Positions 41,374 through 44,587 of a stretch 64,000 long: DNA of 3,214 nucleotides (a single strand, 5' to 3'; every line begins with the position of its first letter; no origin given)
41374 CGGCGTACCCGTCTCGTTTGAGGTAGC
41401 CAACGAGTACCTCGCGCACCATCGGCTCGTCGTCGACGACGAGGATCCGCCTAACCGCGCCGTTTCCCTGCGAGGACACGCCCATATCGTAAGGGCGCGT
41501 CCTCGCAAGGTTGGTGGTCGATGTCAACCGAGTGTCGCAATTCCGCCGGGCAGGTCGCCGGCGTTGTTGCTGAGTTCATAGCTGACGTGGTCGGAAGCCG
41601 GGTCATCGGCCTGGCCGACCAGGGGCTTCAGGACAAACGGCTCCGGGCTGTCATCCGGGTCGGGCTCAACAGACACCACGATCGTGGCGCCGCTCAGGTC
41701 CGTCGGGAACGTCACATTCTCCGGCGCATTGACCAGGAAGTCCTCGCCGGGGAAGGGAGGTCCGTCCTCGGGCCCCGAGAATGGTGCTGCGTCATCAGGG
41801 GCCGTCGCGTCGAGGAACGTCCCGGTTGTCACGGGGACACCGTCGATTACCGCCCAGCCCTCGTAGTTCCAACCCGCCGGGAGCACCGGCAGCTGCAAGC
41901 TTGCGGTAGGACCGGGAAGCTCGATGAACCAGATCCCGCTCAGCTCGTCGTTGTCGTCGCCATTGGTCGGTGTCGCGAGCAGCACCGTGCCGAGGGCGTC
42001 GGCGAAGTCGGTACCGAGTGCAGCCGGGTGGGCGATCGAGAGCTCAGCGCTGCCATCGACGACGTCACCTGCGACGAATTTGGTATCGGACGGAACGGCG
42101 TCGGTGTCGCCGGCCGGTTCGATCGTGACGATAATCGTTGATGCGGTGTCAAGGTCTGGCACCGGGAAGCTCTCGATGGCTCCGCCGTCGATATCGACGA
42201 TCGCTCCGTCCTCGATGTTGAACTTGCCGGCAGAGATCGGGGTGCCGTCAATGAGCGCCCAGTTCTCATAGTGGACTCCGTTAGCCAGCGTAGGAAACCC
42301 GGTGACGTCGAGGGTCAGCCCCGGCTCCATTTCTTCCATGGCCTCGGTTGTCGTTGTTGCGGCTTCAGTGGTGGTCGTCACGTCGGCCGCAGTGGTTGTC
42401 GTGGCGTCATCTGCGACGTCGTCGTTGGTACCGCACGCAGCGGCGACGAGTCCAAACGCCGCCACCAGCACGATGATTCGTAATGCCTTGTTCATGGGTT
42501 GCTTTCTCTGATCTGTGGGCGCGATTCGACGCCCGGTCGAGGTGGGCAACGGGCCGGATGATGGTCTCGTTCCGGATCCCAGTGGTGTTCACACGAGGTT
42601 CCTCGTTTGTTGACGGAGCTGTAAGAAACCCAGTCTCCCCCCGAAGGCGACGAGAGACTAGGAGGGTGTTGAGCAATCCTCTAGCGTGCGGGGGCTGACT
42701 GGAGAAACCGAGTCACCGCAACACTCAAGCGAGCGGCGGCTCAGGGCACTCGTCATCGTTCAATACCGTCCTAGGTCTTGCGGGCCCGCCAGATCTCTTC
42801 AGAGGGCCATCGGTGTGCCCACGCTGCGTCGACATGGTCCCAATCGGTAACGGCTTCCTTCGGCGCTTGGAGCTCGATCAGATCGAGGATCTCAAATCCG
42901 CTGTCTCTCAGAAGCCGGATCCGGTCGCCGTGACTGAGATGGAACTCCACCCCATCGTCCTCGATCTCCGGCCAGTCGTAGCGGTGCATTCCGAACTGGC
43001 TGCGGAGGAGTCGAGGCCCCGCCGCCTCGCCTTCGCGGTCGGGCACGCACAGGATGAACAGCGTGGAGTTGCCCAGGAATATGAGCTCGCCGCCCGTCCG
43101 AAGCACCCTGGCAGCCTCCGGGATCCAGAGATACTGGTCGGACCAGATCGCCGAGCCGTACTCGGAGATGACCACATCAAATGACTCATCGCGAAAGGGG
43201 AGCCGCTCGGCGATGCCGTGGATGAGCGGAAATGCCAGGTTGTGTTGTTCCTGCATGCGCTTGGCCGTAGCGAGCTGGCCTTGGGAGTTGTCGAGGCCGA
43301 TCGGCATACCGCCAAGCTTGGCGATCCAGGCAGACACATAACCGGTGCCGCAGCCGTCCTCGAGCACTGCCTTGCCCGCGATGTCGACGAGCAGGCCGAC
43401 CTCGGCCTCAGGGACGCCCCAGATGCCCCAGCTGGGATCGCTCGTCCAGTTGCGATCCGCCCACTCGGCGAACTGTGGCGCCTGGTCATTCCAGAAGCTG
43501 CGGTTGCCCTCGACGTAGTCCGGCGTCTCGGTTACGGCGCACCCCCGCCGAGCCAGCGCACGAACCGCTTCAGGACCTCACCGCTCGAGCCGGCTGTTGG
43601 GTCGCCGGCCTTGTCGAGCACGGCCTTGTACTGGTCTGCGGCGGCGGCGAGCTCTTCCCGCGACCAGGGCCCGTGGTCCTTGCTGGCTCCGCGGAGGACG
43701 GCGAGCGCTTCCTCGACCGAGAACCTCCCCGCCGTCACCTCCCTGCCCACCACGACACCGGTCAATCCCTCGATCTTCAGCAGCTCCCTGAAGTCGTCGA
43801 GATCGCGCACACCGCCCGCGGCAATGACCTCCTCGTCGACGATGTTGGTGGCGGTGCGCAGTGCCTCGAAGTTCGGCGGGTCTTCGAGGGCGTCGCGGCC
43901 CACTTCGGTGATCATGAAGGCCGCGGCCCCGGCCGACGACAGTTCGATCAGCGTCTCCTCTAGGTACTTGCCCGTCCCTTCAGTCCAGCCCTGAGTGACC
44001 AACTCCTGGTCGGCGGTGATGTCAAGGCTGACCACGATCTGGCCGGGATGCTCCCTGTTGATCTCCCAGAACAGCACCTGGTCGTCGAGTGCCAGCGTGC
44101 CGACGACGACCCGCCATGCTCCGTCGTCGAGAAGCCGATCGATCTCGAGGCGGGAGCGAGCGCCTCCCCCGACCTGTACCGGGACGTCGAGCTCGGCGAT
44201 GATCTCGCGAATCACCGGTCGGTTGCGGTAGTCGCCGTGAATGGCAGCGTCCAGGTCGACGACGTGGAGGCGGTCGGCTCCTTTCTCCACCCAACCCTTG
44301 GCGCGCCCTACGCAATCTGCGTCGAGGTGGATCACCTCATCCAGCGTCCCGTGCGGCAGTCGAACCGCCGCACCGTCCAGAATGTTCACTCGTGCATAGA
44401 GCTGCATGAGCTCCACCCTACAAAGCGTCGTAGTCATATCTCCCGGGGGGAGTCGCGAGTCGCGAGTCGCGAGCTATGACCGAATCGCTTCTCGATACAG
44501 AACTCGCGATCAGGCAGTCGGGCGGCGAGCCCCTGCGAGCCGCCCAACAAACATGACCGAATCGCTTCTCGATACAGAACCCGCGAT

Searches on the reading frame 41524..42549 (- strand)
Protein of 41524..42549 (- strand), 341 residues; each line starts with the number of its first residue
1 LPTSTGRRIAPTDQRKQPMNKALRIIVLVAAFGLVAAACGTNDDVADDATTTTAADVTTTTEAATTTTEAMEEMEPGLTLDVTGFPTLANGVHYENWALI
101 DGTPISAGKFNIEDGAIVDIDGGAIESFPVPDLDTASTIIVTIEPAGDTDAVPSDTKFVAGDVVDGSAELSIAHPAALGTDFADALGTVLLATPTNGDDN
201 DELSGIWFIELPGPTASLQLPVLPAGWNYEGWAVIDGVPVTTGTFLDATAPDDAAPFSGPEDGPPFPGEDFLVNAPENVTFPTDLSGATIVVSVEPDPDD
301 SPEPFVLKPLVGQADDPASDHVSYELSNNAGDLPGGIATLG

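Call 10: search_protein_families(library=pfam, proteins=[window:41524-42549:-], max_evalue=0.01)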
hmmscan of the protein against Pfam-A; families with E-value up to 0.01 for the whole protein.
window:41524-42549:- (341 aa): 2 families
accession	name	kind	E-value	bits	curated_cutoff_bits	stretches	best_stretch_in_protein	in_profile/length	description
PF10099.14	RskA_C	-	9.1e-12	45.8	29.4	1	28-151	2-130/135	Anti-sigma-K factor rskA, C-terminal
PF21827.1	New_glue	-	0.00047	20.3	31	1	29-69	7-46/94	New glue protein family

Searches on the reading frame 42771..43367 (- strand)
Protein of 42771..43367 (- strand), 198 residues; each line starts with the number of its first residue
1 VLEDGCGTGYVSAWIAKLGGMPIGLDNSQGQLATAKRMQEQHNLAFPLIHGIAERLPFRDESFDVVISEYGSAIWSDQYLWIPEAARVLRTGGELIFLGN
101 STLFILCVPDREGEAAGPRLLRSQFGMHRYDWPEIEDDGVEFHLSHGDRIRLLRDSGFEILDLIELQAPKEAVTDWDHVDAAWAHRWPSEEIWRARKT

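Call 10: search_protein_families(library=pfam, proteins=[window:42771-43367:-], max_evalue=0.01)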
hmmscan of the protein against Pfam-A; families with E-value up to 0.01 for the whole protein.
window:42771-43367:- (198 aa): 6 families
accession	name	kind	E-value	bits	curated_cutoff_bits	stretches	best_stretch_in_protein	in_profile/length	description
PF08241.18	Methyltransf_11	-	1.3e-18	67.8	21.2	1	3-97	2-95/95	Methyltransferase domain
PF13649.12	Methyltransf_25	-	2.2e-16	60.8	27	1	2-93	2-97/97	Methyltransferase domain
PF13847.12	Methyltransf_31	-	3.6e-10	40.1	27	1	2-97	8-109/145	Methyltransferase domain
PF01209.24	Ubie_methyltran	-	3.5e-08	33.5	20.1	1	6-103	56-157/233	ubiE/COQ5 methyltransferase family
PF08242.18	Methyltransf_12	-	7e-08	33.5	30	1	2-94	1-97/98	Methyltransferase domain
PF05175.20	MTS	-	0.002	18.2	23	1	5-103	39-144/170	Methyltransferase small domain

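Call 69: find_encoding_contigs(protein=window:42771-43367:-, flank=3000, max_places=10)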
Protein window:42771-43367:- (198 aa): 11 contigs read that carry it; 7 places shown.
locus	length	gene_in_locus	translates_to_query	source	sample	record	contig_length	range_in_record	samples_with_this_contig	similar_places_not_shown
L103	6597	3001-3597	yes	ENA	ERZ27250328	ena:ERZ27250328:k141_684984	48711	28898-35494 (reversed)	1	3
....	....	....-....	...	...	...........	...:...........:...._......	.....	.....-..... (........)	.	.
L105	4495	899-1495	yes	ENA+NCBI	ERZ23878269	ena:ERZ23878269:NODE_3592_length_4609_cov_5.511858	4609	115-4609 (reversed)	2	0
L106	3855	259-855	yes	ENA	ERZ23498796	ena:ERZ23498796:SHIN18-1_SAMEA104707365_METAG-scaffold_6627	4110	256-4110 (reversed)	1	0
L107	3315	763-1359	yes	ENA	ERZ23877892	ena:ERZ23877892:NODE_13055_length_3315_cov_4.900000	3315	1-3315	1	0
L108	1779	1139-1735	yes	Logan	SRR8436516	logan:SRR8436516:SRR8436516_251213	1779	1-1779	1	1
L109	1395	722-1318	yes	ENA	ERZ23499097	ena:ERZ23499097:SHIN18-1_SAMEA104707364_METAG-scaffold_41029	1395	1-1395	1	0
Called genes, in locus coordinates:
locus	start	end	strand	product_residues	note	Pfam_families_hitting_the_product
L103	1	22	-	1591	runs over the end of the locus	PF21075:GDH_ACT1, PF21073:GDH_HM1, PF21076:GDH_ACT2, PF21077:GDH_ACT3, PF21078:GDH_HM3, PF05088:Bac_GDH_CD, PF21074:GDH_C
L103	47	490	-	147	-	PF00582:Usp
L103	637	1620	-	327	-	PF00296:Bac_luciferase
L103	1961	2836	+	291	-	PF00977:His_biosynth, PF01207:Dus (faint)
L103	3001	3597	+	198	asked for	PF01209:Ubie_methyltran, PF08241:Methyltransf_11, PF08242:Methyltransf_12, PF13649:Methyltransf_25, PF13847:Methyltransf_31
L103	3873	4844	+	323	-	PF10099:RskA_C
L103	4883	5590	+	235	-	PF00072:Response_reg, PF00486:Trans_reg_C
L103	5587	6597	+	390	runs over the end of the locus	PF00672:HAMP, PF00512:HisKA, PF02518:HATPase_c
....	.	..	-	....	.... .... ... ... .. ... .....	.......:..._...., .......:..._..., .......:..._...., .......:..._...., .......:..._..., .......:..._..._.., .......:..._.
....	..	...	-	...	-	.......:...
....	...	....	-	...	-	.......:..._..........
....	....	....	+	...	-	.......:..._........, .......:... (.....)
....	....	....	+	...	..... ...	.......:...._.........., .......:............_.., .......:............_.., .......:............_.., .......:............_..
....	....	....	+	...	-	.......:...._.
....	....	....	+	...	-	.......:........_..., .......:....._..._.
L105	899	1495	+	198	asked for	PF01209:Ubie_methyltran, PF08241:Methyltransf_11, PF08242:Methyltransf_12, PF13649:Methyltransf_25, PF13847:Methyltransf_31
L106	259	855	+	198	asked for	PF01209:Ubie_methyltran, PF08241:Methyltransf_11, PF08242:Methyltransf_12, PF13649:Methyltransf_25, PF13847:Methyltransf_31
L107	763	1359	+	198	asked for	PF01209:Ubie_methyltran, PF08241:Methyltransf_11, PF08242:Methyltransf_12, PF13649:Methyltransf_25, PF13847:Methyltransf_31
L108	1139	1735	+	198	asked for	PF01209:Ubie_methyltran, PF08241:Methyltransf_11, PF08242:Methyltransf_12, PF13649:Methyltransf_25, PF13847:Methyltransf_31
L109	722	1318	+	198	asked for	PF01209:Ubie_methyltran, PF08241:Methyltransf_11, PF08242:Methyltransf_12, PF13649:Methyltransf_25, PF13847:Methyltransf_31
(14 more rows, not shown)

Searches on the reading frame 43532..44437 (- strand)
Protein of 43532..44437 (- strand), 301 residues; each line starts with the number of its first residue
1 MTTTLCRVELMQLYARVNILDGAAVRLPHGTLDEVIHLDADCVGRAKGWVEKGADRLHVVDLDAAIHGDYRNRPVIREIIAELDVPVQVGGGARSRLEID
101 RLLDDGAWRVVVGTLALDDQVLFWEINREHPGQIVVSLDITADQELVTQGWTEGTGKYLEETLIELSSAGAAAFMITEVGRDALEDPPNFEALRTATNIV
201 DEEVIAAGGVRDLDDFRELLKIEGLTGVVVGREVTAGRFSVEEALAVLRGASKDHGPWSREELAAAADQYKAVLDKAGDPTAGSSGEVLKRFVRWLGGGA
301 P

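Call 11: search_protein_families(library=pfam, proteins=[window:43532-44437:-], max_evalue=0.01)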
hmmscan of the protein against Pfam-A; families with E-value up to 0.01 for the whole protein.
window:43532-44437:- (301 aa): 2 families
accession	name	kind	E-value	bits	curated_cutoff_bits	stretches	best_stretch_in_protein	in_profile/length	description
PF00977.27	His_biosynth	-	2.2e-50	171.7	23.6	1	17-234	6-222/228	Histidine biosynthesis protein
PF01207.24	Dus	-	4.2e-06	26.5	20.4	1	202-278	185-260/311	Dihydrouridine synthase (Dus)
